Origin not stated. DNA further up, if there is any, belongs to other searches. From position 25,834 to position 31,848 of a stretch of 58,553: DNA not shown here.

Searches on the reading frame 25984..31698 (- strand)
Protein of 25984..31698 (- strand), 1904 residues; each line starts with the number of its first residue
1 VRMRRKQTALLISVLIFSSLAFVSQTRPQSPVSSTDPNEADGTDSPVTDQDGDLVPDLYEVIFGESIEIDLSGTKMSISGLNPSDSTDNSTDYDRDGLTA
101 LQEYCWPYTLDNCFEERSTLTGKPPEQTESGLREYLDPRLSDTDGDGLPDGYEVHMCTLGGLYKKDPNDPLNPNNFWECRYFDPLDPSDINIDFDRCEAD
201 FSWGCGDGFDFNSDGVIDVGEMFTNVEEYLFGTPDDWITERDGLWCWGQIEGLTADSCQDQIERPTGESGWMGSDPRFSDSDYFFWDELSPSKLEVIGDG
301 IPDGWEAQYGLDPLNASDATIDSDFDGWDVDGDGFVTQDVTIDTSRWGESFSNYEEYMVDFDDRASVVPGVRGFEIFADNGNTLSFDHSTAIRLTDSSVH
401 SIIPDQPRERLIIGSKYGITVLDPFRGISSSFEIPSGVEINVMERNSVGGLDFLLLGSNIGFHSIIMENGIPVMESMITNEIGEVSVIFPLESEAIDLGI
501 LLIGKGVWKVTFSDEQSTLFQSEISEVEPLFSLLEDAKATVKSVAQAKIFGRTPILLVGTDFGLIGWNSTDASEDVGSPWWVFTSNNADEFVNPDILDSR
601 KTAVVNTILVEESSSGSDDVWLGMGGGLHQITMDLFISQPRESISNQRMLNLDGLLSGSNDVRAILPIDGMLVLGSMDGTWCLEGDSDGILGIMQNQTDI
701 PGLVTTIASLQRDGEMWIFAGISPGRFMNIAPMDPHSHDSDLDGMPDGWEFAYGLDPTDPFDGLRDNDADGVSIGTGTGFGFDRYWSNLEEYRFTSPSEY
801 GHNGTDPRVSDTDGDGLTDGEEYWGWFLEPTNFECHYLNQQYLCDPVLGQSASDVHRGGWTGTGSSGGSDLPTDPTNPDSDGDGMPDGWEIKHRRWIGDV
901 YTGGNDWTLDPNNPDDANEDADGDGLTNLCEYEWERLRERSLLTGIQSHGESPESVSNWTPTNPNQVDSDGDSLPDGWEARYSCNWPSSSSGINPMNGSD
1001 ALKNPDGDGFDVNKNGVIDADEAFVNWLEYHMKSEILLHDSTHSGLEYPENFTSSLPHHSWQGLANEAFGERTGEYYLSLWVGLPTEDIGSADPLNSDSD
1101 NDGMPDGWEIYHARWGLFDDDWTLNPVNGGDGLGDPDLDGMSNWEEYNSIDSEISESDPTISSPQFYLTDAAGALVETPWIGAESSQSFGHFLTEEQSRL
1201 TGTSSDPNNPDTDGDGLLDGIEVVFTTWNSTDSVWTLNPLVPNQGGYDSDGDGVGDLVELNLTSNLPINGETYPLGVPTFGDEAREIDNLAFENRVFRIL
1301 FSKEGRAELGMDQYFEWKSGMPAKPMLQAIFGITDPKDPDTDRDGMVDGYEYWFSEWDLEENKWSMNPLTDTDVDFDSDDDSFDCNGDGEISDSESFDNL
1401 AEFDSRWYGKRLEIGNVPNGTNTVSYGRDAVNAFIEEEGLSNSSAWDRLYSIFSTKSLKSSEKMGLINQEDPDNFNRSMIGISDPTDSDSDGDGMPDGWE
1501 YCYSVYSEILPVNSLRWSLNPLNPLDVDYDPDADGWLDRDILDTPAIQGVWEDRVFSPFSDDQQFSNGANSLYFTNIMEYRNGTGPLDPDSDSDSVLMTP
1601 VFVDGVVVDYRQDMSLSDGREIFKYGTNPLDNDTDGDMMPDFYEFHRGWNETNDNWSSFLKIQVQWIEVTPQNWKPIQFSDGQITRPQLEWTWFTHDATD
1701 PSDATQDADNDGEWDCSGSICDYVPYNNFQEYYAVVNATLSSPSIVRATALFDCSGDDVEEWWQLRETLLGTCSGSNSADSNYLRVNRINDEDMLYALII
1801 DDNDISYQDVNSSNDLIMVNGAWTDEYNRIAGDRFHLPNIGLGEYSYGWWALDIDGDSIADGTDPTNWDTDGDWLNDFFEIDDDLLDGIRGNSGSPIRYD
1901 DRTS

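Call 11: search_protein_families(library=pfam, proteins=[window:25984-31698:-], max_evalue=0.001)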
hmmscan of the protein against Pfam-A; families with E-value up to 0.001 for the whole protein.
window:25984-31698:- (1904 aa): 1 family
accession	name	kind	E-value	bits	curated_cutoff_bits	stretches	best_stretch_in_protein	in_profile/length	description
PF18884.5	TSP3_bac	-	3.1e-07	30.6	25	0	298-316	4-22/22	Bacterial TSP3 repeat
